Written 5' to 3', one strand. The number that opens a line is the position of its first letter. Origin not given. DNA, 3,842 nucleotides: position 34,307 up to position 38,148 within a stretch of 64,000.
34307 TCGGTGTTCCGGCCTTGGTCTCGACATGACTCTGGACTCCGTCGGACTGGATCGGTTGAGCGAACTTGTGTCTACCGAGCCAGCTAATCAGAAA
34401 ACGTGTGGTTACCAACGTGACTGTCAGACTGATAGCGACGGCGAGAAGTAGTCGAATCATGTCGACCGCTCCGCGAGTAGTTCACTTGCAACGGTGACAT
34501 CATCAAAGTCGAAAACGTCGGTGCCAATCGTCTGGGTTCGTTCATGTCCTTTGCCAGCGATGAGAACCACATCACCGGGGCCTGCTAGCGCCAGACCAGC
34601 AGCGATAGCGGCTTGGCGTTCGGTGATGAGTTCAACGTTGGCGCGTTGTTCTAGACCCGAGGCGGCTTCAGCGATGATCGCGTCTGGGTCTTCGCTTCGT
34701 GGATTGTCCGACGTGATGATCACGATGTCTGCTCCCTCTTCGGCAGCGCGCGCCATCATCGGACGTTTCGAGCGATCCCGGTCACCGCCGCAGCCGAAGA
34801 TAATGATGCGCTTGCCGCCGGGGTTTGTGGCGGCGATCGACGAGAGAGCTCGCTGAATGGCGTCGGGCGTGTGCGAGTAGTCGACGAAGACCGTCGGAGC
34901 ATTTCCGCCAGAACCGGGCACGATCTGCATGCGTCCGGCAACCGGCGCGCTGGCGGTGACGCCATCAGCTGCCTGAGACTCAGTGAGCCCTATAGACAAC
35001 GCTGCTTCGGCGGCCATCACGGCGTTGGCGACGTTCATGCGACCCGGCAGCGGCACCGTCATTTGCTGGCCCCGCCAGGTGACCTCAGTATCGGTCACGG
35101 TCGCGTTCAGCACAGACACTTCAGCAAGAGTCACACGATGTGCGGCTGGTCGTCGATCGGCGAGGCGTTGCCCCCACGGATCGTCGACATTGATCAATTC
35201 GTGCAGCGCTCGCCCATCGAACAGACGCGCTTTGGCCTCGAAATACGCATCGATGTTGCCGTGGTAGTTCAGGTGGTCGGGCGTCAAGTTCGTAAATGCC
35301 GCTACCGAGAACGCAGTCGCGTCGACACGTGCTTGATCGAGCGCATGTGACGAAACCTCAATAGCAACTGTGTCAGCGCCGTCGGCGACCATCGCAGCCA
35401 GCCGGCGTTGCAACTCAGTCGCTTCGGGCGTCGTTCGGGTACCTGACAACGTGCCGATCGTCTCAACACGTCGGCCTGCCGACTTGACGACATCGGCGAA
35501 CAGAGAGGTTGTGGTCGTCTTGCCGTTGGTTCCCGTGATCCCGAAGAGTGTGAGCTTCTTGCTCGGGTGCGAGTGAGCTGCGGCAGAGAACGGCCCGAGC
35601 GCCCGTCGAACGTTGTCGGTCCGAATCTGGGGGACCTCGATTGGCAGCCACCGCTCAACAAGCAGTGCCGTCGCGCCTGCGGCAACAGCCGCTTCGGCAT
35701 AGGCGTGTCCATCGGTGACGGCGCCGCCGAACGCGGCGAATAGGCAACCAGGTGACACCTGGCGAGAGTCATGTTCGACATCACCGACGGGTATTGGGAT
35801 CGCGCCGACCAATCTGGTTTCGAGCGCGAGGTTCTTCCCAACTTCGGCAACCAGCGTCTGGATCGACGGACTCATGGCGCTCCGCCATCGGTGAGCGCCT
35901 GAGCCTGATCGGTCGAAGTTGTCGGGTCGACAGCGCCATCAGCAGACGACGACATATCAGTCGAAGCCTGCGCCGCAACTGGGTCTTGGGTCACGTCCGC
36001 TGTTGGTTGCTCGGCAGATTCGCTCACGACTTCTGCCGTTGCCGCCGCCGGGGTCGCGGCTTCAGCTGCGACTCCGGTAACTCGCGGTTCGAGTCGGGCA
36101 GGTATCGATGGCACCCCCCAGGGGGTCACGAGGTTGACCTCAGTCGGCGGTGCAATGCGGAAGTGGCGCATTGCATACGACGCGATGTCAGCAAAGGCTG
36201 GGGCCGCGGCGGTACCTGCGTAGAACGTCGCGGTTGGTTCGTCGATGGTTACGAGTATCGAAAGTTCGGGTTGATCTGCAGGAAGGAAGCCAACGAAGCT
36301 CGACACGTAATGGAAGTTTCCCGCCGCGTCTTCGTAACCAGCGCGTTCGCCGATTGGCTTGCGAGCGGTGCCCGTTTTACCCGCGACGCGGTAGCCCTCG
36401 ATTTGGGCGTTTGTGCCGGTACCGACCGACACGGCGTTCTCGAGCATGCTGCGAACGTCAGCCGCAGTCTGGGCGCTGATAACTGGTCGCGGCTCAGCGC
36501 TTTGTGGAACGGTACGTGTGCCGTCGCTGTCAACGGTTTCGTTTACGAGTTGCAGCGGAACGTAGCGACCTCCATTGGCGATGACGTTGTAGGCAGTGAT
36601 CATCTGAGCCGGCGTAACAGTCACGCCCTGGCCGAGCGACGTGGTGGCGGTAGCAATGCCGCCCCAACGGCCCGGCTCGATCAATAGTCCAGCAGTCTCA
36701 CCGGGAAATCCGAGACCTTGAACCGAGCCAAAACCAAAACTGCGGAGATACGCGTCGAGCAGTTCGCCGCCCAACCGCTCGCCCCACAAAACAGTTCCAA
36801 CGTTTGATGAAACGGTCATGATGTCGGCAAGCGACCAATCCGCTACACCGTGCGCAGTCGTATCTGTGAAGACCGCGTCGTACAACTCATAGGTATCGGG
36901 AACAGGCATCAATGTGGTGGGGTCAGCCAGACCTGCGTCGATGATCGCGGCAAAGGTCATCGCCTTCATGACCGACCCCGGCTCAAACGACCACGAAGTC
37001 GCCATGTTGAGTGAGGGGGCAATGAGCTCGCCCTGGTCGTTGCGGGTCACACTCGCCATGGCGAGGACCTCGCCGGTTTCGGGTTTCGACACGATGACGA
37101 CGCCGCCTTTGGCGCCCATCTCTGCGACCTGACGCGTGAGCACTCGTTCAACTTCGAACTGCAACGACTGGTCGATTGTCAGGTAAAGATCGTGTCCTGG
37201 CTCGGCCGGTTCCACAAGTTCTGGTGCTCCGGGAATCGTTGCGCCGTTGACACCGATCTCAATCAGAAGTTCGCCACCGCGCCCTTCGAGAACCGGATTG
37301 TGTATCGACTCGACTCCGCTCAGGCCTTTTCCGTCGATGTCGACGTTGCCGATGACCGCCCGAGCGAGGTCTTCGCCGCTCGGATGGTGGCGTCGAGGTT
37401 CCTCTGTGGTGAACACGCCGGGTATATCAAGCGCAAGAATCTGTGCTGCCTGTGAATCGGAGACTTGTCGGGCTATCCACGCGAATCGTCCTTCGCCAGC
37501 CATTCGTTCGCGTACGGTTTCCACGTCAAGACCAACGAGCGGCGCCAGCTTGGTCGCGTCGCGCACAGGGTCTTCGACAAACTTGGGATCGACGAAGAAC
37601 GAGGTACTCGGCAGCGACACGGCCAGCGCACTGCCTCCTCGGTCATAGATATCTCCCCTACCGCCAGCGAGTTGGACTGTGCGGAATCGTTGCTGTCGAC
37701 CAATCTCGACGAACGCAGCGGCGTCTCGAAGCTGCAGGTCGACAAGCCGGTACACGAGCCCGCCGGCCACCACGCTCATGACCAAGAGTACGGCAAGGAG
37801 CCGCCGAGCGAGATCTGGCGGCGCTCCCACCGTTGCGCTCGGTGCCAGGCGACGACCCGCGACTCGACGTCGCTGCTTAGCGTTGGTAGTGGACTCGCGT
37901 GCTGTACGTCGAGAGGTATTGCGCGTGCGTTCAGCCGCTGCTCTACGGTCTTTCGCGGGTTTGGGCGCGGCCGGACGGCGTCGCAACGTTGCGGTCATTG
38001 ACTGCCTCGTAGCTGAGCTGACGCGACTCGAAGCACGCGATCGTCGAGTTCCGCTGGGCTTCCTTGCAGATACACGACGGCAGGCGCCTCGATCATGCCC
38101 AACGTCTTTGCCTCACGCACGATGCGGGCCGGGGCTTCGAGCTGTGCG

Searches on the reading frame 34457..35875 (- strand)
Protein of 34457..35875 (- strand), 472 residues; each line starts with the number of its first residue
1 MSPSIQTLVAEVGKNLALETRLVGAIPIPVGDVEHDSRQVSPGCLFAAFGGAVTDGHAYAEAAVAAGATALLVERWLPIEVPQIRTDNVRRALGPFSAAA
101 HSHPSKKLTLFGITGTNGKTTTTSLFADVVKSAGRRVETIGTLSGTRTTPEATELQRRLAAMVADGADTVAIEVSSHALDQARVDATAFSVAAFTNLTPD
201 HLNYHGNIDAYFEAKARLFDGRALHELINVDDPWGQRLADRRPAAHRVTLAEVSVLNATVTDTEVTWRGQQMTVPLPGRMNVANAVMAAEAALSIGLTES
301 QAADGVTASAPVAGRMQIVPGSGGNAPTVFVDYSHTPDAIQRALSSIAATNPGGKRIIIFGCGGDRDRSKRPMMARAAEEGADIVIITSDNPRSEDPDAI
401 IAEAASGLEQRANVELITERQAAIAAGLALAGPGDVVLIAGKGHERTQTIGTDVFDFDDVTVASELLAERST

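Call 28: search_protein_families(library=pfam, proteins=[window:34457-35875:-], max_evalue=0.00001)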
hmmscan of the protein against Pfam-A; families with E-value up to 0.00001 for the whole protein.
window:34457-35875:- (472 aa): 3 families
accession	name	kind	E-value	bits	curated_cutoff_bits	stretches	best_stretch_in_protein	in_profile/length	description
PF08245.18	Mur_ligase_M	-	7.7e-43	147.2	24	1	113-291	1-199/200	Mur ligase middle domain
PF02875.26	Mur_ligase_C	-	5e-36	124.8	28.4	1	314-443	1-127/127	Mur ligase, glutamate ligase domain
PF01225.30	Mur_ligase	-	1.7e-08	35.2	21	1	33-77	5-54/95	Mur ligase family, catalytic domain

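Call 39: search_protein_families(library=ncbifam, proteins=[window:34457-35875:-], max_evalue=1e-10)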
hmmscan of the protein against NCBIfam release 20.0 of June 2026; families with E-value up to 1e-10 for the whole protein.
window:34457-35875:- (472 aa): 23 families
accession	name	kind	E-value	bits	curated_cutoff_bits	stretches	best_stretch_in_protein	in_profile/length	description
NF008896.0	PRK11929.1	equivalog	2.5e-134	449.3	1023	1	30-469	29-500/965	bifunctional UDP-N-acetylmuramoyl-L-alanyl-D-glutamate--2,6-diaminopimelate ligase MurE/UDP-N-acetylmuramoyl-tripeptide--D-alanyl-D-alanine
NF001124.0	PRK00139.1-2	equivalog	4.5e-132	441.3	476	1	14-470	12-495/500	UDP-N-acetylmuramoyl-L-alanyl-D-glutamate--2,6-diaminopimelate ligase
NF001126.0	PRK00139.1-4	equivalog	6.1e-129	430.7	373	1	27-470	20-485/486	UDP-N-acetylmuramoyl-L-alanyl-D-glutamate--2,6-diaminopimelate ligase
TIGR01085.1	murE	subfamily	9.3e-129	430.4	257.3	1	30-467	4-471/472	UDP-N-acetylmuramyl-tripeptide synthetase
NF001123.0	PRK00139.1-1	equivalog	2.5e-113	379.4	586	1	31-468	21-490/493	UDP-N-acetylmuramoyl-L-alanyl-D-glutamate--2,6-diaminopimelate ligase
NF010628.0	PRK14022.1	equivalog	7.3e-76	255.8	536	1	30-452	35-465/483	UDP-N-acetylmuramoyl-L-alanyl-D-glutamate--L-lysine ligase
NF001130.0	PRK00139.2-4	equivalog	1.1e-53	182.8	715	2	270-467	315-511/516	UDP-N-acetylmuramoyl-L-alanyl-D-glutamate--2,6-diaminopimelate ligase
TIGR01143.1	murF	subfamily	6e-37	127.6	288.6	1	35-440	1-404/418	UDP-N-acetylmuramoyl-tripeptide--D-alanyl-D-alanine ligase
NF001127.0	PRK00139.2-1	equivalog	9.4e-37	126.9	997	2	271-469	316-513/520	UDP-N-acetylmuramoyl-L-alanyl-D-glutamate--2,6-diaminopimelate ligase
NF001129.0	PRK00139.2-3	equivalog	8e-34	117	762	2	20-219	31-242/517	UDP-N-acetylmuramoyl-L-alanyl-D-glutamate--2,6-diaminopimelate ligase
TIGR01087.1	murD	equivalog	4.7e-32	111.6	211.95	1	107-440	103-416/441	UDP-N-acetylmuramoyl-L-alanine--D-glutamate ligase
NF008041.0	PRK10773.1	equivalog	6.6e-30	104.2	551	1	27-319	21-321/453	UDP-N-acetylmuramoyl-tripeptide--D-alanyl-D-alanine ligase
NF001131.0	PRK00139.2-5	equivalog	5.1e-29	101.4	1000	1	72-448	73-463/483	UDP-N-acetylmuramoyl-L-alanyl-D-glutamate--2,6-diaminopimelate ligase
TIGR02068.2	cya_phycin_syn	equivalog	5.1e-21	74.4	850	1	279-444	682-851/862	cyanophycin synthetase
TIGR01082.1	murC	equivalog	8e-21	74.6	335.1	1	106-444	98-440/449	UDP-N-acetylmuramate--L-alanine ligase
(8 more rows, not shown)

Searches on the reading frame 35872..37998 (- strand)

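Call 28: search_protein_families(library=pfam, proteins=[window:35872-37998:-], max_evalue=0.00001)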
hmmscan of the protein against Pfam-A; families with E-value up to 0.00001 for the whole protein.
window:35872-37998:- (708 aa): 2 families
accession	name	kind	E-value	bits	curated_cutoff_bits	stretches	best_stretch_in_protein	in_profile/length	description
PF00905.27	Transpeptidase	-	8.1e-66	222.7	22.1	1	299-606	1-298/299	Penicillin binding protein transpeptidase domain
PF03717.20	PBP_dimer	-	2.6e-11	44.7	24.4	1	112-220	4-124/180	Penicillin-binding Protein dimerisation domain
